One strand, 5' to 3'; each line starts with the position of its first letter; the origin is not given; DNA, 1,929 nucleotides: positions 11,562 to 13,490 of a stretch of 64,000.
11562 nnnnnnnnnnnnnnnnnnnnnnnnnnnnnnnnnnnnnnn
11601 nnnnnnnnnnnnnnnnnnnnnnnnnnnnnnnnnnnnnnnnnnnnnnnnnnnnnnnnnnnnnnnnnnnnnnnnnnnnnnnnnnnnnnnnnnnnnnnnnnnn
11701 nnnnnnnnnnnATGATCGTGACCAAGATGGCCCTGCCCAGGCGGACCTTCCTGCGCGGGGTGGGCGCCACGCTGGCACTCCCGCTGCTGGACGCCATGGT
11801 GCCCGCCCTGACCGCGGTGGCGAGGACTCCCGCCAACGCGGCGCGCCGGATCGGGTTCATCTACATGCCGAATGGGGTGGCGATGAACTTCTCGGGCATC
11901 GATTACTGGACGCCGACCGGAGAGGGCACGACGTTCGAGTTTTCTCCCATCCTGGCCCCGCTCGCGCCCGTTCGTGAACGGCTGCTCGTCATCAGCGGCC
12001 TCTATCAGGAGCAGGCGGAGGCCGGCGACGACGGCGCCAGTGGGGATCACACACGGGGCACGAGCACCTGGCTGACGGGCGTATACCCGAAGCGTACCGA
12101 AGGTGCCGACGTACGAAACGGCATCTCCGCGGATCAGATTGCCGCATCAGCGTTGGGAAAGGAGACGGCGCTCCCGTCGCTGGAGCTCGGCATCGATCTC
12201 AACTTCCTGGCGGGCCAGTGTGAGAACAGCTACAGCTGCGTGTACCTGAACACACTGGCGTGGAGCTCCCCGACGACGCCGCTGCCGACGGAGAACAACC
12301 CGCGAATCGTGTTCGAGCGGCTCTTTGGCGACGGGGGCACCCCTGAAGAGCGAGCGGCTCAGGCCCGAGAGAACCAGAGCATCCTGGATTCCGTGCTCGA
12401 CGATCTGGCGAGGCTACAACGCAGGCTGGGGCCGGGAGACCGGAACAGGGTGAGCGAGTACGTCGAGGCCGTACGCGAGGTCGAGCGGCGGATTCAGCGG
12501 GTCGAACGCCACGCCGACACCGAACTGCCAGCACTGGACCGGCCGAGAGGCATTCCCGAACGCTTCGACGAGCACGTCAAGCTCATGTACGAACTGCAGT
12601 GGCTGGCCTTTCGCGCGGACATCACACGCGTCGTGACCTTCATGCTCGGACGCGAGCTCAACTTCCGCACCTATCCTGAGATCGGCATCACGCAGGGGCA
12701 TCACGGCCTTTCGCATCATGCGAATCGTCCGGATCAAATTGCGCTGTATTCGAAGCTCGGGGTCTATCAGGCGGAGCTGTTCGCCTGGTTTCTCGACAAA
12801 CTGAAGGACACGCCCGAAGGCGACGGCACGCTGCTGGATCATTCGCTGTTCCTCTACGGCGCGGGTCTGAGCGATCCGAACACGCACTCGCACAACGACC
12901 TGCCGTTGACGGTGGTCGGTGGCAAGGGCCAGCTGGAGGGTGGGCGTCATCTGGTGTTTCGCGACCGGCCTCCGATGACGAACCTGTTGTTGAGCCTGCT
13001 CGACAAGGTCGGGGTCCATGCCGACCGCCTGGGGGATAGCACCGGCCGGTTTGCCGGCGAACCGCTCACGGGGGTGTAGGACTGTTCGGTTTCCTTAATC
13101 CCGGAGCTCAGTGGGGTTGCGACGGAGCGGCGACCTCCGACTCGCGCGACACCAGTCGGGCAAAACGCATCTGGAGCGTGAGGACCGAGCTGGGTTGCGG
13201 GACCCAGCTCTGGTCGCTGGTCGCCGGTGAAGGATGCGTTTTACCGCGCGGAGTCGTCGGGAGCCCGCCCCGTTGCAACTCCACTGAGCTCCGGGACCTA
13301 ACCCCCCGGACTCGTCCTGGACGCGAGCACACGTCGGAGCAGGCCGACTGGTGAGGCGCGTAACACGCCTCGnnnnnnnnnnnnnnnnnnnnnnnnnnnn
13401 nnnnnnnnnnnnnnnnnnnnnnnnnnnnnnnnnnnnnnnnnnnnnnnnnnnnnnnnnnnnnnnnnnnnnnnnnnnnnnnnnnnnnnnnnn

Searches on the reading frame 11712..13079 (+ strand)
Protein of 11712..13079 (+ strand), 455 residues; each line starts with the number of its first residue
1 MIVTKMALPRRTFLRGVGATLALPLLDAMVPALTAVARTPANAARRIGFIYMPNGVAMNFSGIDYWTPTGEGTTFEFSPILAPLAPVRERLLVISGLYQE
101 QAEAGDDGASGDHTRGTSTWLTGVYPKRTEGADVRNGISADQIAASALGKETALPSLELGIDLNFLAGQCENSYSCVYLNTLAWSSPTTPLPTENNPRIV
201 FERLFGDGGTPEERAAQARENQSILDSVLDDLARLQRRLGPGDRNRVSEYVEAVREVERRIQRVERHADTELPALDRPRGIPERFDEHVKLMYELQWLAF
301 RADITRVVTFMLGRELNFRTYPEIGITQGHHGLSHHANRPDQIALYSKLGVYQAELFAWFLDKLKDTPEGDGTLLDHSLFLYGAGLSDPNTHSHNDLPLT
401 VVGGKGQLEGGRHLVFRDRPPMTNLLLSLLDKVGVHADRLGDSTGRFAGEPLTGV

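Call 16: search_protein_families(library=pfam, proteins=[window:11712-13079:+], max_evalue=0.001)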
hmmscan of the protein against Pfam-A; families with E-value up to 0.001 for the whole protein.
window:11712-13079:+ (455 aa): 1 family
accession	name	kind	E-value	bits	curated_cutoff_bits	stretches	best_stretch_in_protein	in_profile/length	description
PF07586.16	HXXSHH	-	1.3e-97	327.5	30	1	46-358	1-307/307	Protein of unknown function (DUF1552)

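Call 38: find_homologous_proteins(query=window:11712-13079:+, max_evalue=1e-100)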
Query window:11712-13079:+ (455 aa): 7907 proteins with E <= 1e-100 among 8000 candidates; the best 120 are listed.
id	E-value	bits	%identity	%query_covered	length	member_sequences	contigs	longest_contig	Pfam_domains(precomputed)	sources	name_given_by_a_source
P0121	0.0e+0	1037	100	100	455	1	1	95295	PF07586.17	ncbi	-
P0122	2.7e-269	912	88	99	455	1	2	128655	PF07586.17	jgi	jgi:hypothetical protein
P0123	2.3e-255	866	81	100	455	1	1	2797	PF07586.17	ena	-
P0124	1.5e-252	856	81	100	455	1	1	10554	PF07586.17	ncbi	-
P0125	1.1e-251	854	80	100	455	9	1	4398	PF07586.17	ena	-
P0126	5.8e-251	851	81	100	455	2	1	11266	PF07586.17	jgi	jgi:hypothetical protein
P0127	1.2e-250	850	80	100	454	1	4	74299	PF07586.17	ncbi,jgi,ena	jgi:hypothetical protein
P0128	1.6e-250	850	80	100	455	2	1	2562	PF07586.17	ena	-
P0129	1.7e-248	843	80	100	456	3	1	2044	PF07586.17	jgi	jgi:hypothetical protein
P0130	6.3e-248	841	80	100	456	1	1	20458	PF07586.17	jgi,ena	-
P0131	8.6e-248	841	80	100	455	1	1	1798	PF07586.17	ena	-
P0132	1.2e-247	840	79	100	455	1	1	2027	PF07586.17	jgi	jgi:hypothetical protein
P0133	2.1e-247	839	80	100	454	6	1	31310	PF07586.17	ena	-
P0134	3.4e-247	839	81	98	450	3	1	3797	PF07586.17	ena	-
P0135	5.1e-247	838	80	100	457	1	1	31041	PF07586.17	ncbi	-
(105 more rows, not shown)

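Call 39: find_encoding_contigs(protein=P0121, flank=10000, max_places=3)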
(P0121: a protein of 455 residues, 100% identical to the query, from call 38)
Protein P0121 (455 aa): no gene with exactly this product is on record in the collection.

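Call 40: find_encoding_contigs(protein=P0122, flank=10000, max_places=3)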
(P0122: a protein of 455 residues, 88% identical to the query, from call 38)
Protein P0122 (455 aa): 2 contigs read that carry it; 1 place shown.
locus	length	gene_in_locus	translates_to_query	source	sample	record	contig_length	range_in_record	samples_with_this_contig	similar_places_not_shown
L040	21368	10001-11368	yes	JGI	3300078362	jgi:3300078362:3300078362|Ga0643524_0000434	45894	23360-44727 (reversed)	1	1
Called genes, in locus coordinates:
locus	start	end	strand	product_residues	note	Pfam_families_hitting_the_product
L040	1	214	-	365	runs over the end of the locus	PF00817:IMS, PF11798:IMS_HHH, PF11799:IMS_C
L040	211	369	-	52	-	-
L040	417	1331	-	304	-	PF24684:Vgb_lyase (faint), PF08450:SGL (faint), PF25021:TEN_NHL (faint), PF17170:DUF5128 (faint), PF01436:NHL (weak)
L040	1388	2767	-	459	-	PF07969:Amidohydro_3, PF01979:Amidohydro_1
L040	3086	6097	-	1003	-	PF13620:CarboxypepD_reg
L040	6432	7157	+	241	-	-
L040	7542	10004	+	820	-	PF13442:Cytochrome_CBB3 (weak), PF07626:PSD3, PF07637:PSD5, PF07631:PSD4, PF07627:PSCyt3, PF07624:PSD2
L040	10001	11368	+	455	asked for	PF07586:HXXSHH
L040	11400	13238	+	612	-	PF12796:Ank_2, PF13637:Ank_4 (weak), PF12796:Ank_2, PF00023:Ank (weak), PF13637:Ank_4 (weak), PF13857:Ank_5 (weak), PF12796:Ank_2, PF13442:Cytochrome_CBB3, +3 more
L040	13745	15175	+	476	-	PF03972:MmgE_PrpD_N, PF19305:MmgE_PrpD_C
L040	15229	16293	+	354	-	PF03401:TctC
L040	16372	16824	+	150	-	PF07331:TctB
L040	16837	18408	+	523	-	PF01970:TctA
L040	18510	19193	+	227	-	PF12867:DinB_2 (faint)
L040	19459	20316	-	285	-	-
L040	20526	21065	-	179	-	-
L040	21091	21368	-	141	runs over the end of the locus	PF19649:DUF6152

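Call 42: list_cluster_members(proteins=[P0121, P0122, P0001])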
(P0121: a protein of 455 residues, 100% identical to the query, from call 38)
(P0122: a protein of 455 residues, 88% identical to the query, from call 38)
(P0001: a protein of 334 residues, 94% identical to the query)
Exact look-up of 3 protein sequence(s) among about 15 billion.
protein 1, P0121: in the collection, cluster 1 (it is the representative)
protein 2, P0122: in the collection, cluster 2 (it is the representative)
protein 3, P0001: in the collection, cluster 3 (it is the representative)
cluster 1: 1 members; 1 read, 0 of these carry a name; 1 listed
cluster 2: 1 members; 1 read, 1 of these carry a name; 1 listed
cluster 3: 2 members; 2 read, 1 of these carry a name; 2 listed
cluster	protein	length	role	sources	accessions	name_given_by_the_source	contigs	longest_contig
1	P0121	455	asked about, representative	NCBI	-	-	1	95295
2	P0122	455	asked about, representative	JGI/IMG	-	hypothetical protein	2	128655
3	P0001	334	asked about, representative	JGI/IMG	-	isocitrate dehydrogenase (NAD+)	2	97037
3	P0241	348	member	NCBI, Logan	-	-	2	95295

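Call 72: find_encoding_contigs(protein=P0127, flank=10000, max_places=4)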
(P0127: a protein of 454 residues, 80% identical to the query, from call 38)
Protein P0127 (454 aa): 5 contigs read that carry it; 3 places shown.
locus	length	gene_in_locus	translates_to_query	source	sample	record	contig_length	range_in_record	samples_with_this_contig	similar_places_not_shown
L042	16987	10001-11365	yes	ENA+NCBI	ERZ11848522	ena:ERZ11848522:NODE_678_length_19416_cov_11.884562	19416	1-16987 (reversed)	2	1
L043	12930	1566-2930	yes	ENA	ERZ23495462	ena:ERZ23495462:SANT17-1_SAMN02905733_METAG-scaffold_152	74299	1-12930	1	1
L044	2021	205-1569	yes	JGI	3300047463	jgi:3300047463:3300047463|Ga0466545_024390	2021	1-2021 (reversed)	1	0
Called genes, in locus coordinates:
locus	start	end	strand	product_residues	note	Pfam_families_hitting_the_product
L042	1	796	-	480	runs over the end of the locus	PF02321:OEP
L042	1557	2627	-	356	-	PF02805:Ada_Zn_binding, PF00165:HTH_AraC, PF12833:HTH_18, PF01035:DNA_binding_1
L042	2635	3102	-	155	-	PF06718:DUF1203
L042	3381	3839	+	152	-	PF07883:Cupin_2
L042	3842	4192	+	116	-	PF01011:PQQ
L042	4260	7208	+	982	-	PF13620:CarboxypepD_reg, PF13715:CarbopepD_reg_2 (weak)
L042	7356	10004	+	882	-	PF07626:PSD3, PF07637:PSD5, PF07631:PSD4, PF07627:PSCyt3, PF07624:PSD2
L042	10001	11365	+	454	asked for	PF07586:HXXSHH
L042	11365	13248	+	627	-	PF00023:Ank (faint), PF12796:Ank_2, PF13637:Ank_4 (weak), PF13857:Ank_5 (weak), PF13637:Ank_4 (weak), PF12796:Ank_2, PF13637:Ank_4, PF13442:Cytochrome_CBB3, +1 more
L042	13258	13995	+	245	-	-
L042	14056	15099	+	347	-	-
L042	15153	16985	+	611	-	?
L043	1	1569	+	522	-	?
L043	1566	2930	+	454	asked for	PF07586:HXXSHH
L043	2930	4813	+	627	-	PF00023:Ank (faint), PF12796:Ank_2, PF13637:Ank_4 (weak), PF13857:Ank_5 (weak), PF13637:Ank_4 (weak), PF12796:Ank_2, PF13637:Ank_4, PF13442:Cytochrome_CBB3, +1 more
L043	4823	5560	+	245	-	-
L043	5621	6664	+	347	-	-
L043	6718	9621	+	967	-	PF07494:Reg_prop (faint), PF07495:Y_Y_Y, PF07730:HisKA_3, PF02518:HATPase_c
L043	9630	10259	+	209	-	PF00072:Response_reg, PF00196:GerE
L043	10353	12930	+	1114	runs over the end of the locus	PF13620:CarboxypepD_reg, PF25183:OMP_b-brl_4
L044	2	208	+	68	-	?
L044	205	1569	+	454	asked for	PF07586:HXXSHH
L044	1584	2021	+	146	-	?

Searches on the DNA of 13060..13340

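Call 70: search_rna_families(source=window, start=13060, end=13340, threshold=evalue, max_evalue=10)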
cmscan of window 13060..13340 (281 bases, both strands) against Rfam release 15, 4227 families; matches with E-value up to 10: 2.
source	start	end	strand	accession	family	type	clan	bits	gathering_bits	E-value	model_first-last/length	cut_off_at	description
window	13133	13229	+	RF02928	Actinomyces-1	Gene; sRNA;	-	17.7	39.1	1.4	1-110/110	no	Actinomyces-1 RNA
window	13246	13338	+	RF02046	Sphinx_1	Gene; lncRNA;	-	15.4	34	1.1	1-100/100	no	Sphinx_ conserved region 1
